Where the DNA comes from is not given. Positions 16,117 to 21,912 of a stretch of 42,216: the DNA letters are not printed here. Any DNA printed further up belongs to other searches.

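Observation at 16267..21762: Single 1831-aa polypeptide wiring an external vWA domain and a PD40 propeller to a cytoplasmic tubulin-like GTPase through four TM helices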

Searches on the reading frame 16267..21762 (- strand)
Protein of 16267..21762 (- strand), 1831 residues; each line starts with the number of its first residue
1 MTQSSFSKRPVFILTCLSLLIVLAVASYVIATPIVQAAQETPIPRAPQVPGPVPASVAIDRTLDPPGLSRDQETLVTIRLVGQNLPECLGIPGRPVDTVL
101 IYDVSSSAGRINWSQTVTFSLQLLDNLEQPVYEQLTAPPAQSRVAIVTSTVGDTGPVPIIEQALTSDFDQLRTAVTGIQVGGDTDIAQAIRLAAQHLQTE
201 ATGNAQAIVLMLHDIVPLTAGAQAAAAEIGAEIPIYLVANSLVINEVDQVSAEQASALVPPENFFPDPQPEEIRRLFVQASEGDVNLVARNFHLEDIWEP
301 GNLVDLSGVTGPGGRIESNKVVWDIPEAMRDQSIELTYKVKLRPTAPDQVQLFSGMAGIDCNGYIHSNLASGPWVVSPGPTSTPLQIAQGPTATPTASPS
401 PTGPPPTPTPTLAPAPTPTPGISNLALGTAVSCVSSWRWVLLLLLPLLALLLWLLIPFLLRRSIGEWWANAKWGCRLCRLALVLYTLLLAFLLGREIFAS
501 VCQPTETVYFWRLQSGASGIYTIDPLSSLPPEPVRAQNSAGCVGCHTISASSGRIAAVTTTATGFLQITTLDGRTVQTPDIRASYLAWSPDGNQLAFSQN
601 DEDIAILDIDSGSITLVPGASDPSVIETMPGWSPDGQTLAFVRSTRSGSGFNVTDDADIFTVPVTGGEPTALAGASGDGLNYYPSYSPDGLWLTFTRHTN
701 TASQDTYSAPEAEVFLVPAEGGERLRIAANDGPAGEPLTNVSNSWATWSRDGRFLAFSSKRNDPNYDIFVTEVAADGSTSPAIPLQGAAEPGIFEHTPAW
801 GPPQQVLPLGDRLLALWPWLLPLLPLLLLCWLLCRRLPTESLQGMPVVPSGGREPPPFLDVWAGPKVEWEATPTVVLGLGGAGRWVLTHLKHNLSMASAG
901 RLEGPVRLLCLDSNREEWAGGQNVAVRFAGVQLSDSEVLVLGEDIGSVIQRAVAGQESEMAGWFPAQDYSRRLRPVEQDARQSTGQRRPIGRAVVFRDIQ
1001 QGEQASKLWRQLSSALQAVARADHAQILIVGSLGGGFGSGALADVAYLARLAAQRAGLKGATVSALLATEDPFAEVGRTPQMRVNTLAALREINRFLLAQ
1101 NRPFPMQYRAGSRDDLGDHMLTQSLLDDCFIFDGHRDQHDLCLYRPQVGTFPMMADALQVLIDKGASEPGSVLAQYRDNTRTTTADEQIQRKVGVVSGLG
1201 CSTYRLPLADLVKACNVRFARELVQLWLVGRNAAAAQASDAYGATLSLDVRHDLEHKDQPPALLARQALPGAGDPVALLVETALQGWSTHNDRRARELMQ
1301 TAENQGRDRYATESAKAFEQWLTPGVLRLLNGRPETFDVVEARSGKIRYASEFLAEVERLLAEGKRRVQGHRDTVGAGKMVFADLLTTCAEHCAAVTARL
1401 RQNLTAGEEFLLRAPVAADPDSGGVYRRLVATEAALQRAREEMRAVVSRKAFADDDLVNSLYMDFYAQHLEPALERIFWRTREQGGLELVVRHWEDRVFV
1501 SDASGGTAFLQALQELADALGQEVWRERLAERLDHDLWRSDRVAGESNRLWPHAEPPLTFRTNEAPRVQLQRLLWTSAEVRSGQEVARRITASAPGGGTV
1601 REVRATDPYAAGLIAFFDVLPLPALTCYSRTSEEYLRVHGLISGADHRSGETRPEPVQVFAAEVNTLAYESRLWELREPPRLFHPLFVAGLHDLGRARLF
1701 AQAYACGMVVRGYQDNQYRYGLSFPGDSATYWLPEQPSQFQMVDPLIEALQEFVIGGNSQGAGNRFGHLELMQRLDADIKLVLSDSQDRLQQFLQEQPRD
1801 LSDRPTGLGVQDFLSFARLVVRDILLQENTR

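Call 5: search_protein_families(library=pfam, proteins=[window:16267-21762:-], max_evalue=0.1)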
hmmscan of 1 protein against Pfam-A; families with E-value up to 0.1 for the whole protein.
window:16267-21762:- (1831 aa): 11 families
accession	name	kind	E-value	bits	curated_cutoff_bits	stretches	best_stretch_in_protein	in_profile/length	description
PF13809.12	Tubulin_2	-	3.2e-30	106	27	1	875-1225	1-356/356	Tubulin like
PF07676.18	PD40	-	2.3e-18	66.1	20.9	3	626-646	10-30/38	WD40-like Beta Propeller Repeat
PF00092.34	VWA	-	8.1e-08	33.1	23.8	1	97-239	1-138/174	von Willebrand factor type A domain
PF13519.12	VWA_2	-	9.2e-08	33.1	27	1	98-214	1-105/107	von Willebrand factor type A domain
PF25174.1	Beta-prop_THOC3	-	4.1e-05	23.2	305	1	575-645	84-150/272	THOC3 beta-propeller domain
PF12894.13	ANAPC4_WD40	-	0.00031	21.4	22.9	1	578-615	36-73/91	Anaphase-promoting complex subunit 4 WD40 domain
PF00930.27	DPPIV_N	-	0.0014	17.9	22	0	584-602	104-122/354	Dipeptidyl peptidase IV (DPP IV) N-terminal region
PF24817.1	WD40_WDHD1_1st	-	0.0039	16.9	109.9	1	581-642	221-283/291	WDHD1 first WD40 domain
PF23775.1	Beta-prop_RIG_2nd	-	0.0048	16.8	80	1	584-613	41-70/278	RIG second beta-propeller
PF00091.31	Tubulin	-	0.018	15.8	33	1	1017-1093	101-173/190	Tubulin/FtsZ family, GTPase domain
PF23414.1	Beta-prop_EML_2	-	0.06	13.1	90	0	551-641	49-141/266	Echinoderm microtubule-associated protein second beta-propeller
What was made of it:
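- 20917..21477 (-): vWA domain (aa 96-282), predicted to lie outside the cell. The MIDAS motif DVSSS is aa 103-107, nt 21442-21456. Pfam VWA and VWA_2 (call 5).
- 19360..20244 (-): TolB-like PD40 beta-propeller (aa 507-801), predicted to lie outside the cell. Pfam PD40, 66 bits (call 5).
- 20125..20139 (-): CVGCH (aa 542-546): a CxxCH motif at the entrance of the propeller, possibly a covalent haem-c or metal site. No cytochrome c Pfam domain matches (call 5).
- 18025..19152 (-): FtsZl1 / Tubulin_2 GTPase-like domain (aa 871-1246), predicted cytoplasmic. T1 GLGGAG is nt 19114-19131 and T4 GGGFGSG is nt 18643-18663. Pfam PF13809, E 3e-30, full length (call 5).
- On FtsZl1 / Pfam Tubulin_2 (PF13809): 106 bits against a cutoff of 27, profile positions 1-356 of 356 (call 5).
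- On c-type cytochrome / haem-c sensor domain: No cytochrome c Pfam family scored at E of 0.1 or better (call 5).
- Checked: Pfam (call 5):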

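Call 6: search_protein_families(library=ncbifam, proteins=[window:16267-21762:-], max_evalue=0.1)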
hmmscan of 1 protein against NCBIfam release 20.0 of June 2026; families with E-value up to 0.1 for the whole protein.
window:16267-21762:- (1831 aa): 3 families
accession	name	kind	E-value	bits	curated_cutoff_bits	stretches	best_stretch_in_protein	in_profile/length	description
TIGR02800.1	propeller_TolB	equivalog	9.7e-13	47.8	343.15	1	587-775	197-356/418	Tol-Pal system beta propeller repeat protein TolB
NF053518.1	DipepPtdsDpp5Prph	equivalog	6.2e-06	25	900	1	631-762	201-319/655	dipeptidyl-peptidase Dpp5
NF002183.0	PRK01029.1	equivalog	0.052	12.6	405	0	587-644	287-346/429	Tol-Pal system protein TolB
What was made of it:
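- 19360..20244 (-): TIGR02800 TolB, E 1e-12, below cutoff (call 6).
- Domain calls come from calls 5 and 6.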

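Call 12: find_homologous_proteins(query=window:16267-21762:-, max_evalue=0.00001)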
Query window:16267-21762:- (1831 aa): 23 proteins with E <= 0.00001 among 8000 candidates.
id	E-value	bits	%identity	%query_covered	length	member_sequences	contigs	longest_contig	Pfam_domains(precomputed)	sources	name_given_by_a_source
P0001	0.0e+0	4171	100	100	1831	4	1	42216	PF26549.1,PF23381.2,PF00092.35,PF13809.13,PF13519.13,PF26550.2,PF07676.19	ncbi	-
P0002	0.0e+0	3742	89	100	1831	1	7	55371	PF26549.1,PF00092.35,PF13809.13,PF13519.13,PF26550.2,PF07676.19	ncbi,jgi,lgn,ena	-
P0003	0.0e+0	3635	86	98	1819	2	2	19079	PF25174.2,PF26549.1,PF23381.2,PF00092.35,PF13809.13,PF13519.13,PF26550.2,PF07676.19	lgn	-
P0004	0.0e+0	2542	62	99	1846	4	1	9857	PF26549.1,PF13809.13,PF13519.13,PF26550.2,PF07676.19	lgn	-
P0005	0.0e+0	2194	55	98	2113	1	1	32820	PF26549.1,PF00092.35,PF13809.13,PF13519.13,PF26550.2,PF00188.33,PF07676.19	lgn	-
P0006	0.0e+0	1489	44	74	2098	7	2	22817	PF26549.1,PF00930.28,PF00092.35,PF13809.13,PF13519.13,PF26550.2,PF00188.33,PF07676.19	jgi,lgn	-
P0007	0.0e+0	1477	44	99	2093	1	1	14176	PF25174.2,PF26549.1,PF00930.28,PF00092.35,PF13809.13,PF13519.13,PF26550.2,PF00188.33,PF07676.19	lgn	-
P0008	0.0e+0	1456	44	74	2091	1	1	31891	PF26549.1,PF00092.35,PF13809.13,PF13519.13,PF26550.2,PF00188.33,PF07676.19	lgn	-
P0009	0.0e+0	1445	44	74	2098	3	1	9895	PF26549.1,PF00092.35,PF13809.13,PF13519.13,PF26550.2,PF00188.33,PF07676.19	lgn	-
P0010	0.0e+0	1421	43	74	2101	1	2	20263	PF26549.1,PF00092.35,PF13809.13,PF13519.13,PF26550.2,PF00188.33,PF07676.19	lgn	-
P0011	0.0e+0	1066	40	54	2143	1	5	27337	PF00092.35,PF13809.13,PF13519.13,PF00188.33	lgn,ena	-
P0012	7.7e-289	980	44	53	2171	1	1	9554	PF00092.35,PF13809.13,PF13519.13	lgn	-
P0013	5.2e-265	901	37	53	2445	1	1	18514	PF13809.13,PF13519.13,PF00188.33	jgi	jgi:uncharacterized protein YkwD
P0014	8.8e-265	900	39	53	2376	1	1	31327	PF00092.35,PF13809.13,PF13519.13,PF00188.33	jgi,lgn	jgi:hypothetical protein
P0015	3.4e-237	808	44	26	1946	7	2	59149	PF00092.35,PF13809.13,PF13519.13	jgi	jgi:hypothetical protein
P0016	1.3e-232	793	43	25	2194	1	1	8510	PF13809.13,PF13519.13,PF00188.33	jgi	-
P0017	7.7e-221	754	41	27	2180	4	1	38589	PF13809.13,PF13519.13,PF00188.33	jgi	-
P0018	8.4e-214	731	31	54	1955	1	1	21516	PF00092.35,PF13809.13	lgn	-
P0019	3.7e-203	696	35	55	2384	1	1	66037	PF00092.35,PF13809.13,PF13519.13,PF00188.33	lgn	-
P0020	2.9e-173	597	33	70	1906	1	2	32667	PF26549.1,PF00092.35,PF13809.13,PF13519.13,PF26550.2,PF07676.19,PF01882.26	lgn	-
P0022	7.1e-121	423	28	66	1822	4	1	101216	PF26549.1,PF00092.35,PF13809.13,PF13519.13,PF26550.2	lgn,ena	-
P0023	1.3e-8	51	29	13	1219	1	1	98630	PF00092.35,PF13809.13,PF13519.13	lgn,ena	-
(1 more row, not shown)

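Call 14: list_cluster_members(proteins=[P0001, P0002, P0022, P0011])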
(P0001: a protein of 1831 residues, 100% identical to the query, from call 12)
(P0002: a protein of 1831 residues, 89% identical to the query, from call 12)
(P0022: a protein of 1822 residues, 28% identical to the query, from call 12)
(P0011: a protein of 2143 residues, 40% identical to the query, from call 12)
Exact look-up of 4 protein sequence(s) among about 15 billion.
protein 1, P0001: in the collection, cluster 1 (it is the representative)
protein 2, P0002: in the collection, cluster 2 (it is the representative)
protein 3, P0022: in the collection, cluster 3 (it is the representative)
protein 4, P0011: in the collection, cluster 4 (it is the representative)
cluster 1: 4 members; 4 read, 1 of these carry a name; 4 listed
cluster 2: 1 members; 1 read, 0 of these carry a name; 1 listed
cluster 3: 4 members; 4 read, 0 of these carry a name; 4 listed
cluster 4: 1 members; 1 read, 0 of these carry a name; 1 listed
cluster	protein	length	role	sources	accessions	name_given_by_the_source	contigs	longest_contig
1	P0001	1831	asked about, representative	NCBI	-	-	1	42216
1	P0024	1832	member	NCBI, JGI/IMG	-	hypothetical protein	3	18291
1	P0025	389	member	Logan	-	-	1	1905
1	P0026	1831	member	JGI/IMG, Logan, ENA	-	-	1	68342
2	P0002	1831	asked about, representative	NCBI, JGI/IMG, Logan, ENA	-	-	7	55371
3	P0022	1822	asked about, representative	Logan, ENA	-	-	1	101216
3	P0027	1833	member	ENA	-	-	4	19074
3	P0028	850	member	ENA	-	-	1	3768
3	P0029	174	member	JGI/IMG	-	-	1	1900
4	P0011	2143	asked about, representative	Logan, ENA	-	-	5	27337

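Call 21: find_related_loci(query=A1, collection=genome_contigs, flank=10000)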
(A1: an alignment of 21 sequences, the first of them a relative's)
Query A1 (1831 aa) in genome_contigs; peptide patterns used: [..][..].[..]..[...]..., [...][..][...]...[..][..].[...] (x = any residue, [..] = any of these).
94 stretches matched a pattern; 15 encode a relative of the query (tblastn E <= 1e-3); 14 distinct loci.
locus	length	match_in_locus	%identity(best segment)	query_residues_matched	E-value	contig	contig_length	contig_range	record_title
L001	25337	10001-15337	40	41-1825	0e+0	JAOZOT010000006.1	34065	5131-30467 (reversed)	MAG: Anaerolineae bacterium isolate GMC4.maxbin2.235_sub GMC4_784_length_34065_cov_24.919847, whole genome shotgun seque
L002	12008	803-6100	39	56-1825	0e+0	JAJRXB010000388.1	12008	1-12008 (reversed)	MAG: Chloroflexota bacterium isolate Dive96_bin3.112 k141_3722588, whole genome shotgun sequence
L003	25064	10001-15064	30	51-1759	1e-169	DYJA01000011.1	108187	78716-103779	MAG TPA_asm: Candidatus Aquidulcis sp. isolate FI88_2_58_12 Afr_mines_FI88_107_length_108187_cov_5_083148, whole genome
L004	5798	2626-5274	37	501-1374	2e-160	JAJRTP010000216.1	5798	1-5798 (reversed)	MAG: Chloroflexota bacterium isolate Dive96_bin1.73 k141_1893175, whole genome shotgun sequence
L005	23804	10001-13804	35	47-1285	4e-173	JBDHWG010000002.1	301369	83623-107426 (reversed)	MAG: Anaerolineae bacterium isolate AS-MICRO-3CA.356 NODE_60_length_301369_cov_22.803132, whole genome shotgun sequence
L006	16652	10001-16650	38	43-1271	3e-150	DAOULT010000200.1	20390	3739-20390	MAG TPA_asm: Anaerolineae bacterium isolate W31_52 k127_1067427, whole genome shotgun sequence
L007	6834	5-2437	37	1017-1825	1e-117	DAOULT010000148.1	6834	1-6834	MAG TPA_asm: Anaerolineae bacterium isolate W31_52 k127_900967, whole genome shotgun sequence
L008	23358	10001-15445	38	59-1823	0e+0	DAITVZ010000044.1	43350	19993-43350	MAG TPA_asm: Chloroflexota bacterium isolate CTOTU19863 NODE_891_length_43350_cov_6.051923, whole genome shotgun sequenc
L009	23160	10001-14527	49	472-1827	4e-96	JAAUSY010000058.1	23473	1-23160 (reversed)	MAG: Chloroflexaceae bacterium isolate SM1_1_0 NODE_615_length_23473_cov_9.803949, whole genome shotgun sequence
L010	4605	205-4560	43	57-1230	3e-79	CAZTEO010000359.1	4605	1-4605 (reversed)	MAG TPA_asm: uncultured Anaerolineales bacterium isolate binchicken_co15_108 genome assembly, contig: NODE_19222_length_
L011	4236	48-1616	36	1318-1825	9e-67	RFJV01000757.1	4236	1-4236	MAG: Chloroflexi bacterium isolate J111 k99_1351450, whole genome shotgun sequence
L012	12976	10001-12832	25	844-1821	2e-66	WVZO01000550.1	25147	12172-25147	MAG: Candidatus Aminicenantes bacterium isolate CS4-C025 C_merged_R1_(paired)_contig_120044, whole genome shotgun sequen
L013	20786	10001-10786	28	872-1138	4e-15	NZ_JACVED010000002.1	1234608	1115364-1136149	Nocardia sp. XZ_19_369 NODE_2_length_1234608_cov_18.431884, whole genome shotgun sequence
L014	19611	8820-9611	28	872-1138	4e-14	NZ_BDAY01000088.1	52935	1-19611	Nocardia altamirensis NBRC 108246, whole genome shotgun sequence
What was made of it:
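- Distribution across genomes is patchy (call 21). The relatives are mostly from Chloroflexota (call 21), many of which are filamentous (general knowledge).
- Tried and rejected: The window itself was not among the GTDB representative genomes, and cluster members carry no organism names (calls 14, 21).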

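Call 23: search_protein_families(library=padloc, proteins=[window:16267-21762:-], max_evalue=0.001)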
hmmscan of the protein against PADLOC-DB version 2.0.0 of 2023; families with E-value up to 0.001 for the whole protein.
window:16267-21762:- (1831 aa): 0 families
